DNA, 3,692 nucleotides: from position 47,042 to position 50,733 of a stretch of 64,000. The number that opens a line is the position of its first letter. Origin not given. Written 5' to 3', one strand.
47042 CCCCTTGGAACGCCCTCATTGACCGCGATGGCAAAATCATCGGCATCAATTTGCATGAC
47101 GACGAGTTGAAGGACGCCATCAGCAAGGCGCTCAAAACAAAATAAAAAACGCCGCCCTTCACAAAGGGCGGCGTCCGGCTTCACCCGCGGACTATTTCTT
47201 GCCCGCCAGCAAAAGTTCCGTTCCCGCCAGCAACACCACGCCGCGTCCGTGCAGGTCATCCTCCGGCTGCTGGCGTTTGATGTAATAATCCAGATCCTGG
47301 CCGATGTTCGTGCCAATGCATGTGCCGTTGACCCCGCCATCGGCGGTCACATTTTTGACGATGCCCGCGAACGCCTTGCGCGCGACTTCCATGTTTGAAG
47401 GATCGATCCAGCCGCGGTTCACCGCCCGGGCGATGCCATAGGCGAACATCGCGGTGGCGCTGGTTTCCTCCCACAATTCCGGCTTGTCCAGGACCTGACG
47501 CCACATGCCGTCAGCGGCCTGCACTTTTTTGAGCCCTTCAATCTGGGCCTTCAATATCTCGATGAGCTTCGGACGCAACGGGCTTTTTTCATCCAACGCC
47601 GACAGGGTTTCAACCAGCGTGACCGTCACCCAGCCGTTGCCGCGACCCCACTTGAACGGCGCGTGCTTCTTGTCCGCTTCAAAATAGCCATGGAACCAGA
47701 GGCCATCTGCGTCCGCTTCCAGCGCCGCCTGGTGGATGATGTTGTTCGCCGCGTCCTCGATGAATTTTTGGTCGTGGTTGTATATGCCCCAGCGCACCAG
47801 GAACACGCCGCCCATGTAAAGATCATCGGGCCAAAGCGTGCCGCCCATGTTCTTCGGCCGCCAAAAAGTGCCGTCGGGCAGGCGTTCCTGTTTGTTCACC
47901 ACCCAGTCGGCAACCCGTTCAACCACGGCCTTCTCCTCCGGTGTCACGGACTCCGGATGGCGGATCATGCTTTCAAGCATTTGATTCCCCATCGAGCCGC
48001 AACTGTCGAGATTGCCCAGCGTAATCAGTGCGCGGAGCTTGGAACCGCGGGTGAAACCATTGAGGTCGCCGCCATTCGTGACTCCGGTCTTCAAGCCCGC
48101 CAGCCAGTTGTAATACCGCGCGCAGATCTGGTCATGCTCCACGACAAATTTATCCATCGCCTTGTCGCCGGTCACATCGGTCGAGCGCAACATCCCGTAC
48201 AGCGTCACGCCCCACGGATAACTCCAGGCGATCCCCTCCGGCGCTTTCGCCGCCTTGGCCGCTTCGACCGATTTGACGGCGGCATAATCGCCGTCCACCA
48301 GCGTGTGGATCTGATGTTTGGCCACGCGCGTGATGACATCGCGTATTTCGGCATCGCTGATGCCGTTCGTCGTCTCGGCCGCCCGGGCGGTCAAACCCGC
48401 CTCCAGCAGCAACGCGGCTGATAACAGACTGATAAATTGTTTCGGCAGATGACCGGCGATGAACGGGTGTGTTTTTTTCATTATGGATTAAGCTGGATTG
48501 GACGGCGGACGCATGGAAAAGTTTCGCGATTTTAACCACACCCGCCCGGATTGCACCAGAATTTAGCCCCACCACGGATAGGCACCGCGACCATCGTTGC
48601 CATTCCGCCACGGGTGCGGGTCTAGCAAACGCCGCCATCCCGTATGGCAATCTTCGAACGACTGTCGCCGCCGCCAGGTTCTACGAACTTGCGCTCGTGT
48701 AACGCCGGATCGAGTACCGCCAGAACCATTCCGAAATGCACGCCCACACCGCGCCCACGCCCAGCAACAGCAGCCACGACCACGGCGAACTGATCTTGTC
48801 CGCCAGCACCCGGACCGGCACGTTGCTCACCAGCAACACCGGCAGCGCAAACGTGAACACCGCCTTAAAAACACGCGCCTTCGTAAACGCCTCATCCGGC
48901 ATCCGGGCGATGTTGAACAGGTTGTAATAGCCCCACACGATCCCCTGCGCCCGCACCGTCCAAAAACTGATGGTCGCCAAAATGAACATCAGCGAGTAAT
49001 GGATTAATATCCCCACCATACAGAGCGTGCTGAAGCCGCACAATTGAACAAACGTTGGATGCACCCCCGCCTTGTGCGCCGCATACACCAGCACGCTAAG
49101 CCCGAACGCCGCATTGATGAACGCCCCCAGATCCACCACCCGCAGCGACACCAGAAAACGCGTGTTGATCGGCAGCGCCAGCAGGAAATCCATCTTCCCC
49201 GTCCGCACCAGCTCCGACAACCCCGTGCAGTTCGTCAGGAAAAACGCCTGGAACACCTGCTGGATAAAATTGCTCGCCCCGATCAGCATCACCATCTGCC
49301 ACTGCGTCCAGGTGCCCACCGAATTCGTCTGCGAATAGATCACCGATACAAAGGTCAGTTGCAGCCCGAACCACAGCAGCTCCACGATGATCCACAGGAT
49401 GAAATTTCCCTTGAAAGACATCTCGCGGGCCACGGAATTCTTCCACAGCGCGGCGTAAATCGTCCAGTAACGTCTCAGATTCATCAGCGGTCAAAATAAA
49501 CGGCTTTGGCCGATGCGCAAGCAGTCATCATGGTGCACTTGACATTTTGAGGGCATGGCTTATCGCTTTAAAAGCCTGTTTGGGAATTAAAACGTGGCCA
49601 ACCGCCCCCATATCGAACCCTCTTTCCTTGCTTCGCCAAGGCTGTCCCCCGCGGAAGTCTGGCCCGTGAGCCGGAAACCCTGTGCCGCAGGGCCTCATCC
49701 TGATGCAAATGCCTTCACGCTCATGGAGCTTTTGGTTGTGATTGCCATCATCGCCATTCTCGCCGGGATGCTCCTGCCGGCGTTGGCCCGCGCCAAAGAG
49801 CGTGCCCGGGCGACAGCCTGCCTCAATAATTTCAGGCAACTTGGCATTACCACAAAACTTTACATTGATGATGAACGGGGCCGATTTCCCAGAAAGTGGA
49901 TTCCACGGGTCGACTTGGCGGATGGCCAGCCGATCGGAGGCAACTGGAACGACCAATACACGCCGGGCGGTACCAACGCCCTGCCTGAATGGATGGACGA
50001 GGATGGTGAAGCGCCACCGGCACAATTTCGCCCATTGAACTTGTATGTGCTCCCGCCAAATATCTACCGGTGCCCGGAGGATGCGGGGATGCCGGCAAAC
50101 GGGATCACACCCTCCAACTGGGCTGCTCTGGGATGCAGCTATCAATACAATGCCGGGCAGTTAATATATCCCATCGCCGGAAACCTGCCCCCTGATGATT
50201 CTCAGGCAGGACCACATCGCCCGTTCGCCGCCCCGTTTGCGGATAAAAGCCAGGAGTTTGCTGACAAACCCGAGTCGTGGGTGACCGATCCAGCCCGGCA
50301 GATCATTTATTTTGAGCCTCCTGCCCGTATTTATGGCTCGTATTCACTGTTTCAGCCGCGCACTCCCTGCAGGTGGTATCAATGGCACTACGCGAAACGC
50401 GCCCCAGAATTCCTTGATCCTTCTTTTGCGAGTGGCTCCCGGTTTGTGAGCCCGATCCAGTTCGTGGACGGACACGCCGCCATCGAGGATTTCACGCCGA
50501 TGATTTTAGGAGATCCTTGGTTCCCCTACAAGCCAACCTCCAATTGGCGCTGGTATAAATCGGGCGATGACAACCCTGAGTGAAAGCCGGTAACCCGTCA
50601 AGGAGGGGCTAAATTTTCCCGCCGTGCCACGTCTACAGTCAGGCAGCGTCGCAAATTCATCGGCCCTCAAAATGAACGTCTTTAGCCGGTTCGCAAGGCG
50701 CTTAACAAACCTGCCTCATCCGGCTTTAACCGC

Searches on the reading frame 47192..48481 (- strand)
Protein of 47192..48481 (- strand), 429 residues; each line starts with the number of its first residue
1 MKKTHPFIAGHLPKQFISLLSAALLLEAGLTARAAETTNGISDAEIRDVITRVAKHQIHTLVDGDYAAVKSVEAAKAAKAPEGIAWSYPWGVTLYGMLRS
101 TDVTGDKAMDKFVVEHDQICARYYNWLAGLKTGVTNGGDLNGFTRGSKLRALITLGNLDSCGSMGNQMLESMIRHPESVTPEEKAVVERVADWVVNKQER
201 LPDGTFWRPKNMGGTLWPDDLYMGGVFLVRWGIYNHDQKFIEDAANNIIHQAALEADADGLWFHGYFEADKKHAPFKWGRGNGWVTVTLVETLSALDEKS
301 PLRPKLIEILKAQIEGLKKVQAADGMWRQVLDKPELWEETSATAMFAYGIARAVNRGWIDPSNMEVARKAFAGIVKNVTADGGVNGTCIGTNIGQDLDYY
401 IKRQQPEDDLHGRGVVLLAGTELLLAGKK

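Call 35: search_protein_families(library=pfam, proteins=[window:47192-48481:-], max_evalue=0.00001)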
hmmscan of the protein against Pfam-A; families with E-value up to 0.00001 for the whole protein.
window:47192-48481:- (429 aa): 1 family
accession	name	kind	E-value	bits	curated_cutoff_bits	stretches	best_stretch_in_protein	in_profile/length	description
PF07470.19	Glyco_hydro_88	-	5.7e-75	252.9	26.6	1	72-424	13-349/352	Glycosyl Hydrolase Family 88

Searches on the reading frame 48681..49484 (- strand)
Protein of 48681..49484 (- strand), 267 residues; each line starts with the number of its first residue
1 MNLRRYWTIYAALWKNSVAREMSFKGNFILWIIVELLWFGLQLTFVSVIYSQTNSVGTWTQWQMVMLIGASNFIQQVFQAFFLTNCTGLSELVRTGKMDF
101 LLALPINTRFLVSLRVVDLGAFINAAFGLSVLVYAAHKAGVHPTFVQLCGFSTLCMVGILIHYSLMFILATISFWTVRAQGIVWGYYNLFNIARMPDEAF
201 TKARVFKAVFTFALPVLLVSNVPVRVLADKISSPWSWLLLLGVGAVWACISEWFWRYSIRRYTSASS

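Call 35: search_protein_families(library=pfam, proteins=[window:48681-49484:-], max_evalue=0.00001)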
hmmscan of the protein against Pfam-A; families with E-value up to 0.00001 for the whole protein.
window:48681-49484:- (267 aa): 1 family
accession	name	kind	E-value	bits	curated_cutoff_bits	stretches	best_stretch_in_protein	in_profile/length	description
PF06182.17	ABC2_membrane_6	-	5e-44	151.2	22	1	36-266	1-229/229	ABC-2 family transporter protein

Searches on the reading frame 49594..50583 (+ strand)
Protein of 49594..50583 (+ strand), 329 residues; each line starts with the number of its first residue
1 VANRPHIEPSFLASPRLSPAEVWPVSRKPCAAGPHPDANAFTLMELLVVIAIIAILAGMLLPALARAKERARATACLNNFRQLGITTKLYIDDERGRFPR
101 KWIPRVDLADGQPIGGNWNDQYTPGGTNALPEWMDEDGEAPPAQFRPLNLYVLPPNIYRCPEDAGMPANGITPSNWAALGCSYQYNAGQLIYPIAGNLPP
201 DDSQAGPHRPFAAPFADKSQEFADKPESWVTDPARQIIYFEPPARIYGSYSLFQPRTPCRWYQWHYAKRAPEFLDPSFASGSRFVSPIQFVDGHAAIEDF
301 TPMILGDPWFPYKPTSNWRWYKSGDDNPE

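Call 73: search_protein_families(library=pfam, proteins=[window:49594-50583:+], max_evalue=0.00001)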
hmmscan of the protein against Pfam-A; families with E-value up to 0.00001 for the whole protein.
window:49594-50583:+ (329 aa): 1 family
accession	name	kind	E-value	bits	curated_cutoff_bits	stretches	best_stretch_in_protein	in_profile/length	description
PF07963.17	N_methyl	-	9.7e-07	28.6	21.2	1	39-61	5-27/27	Prokaryotic N-terminal methylation motif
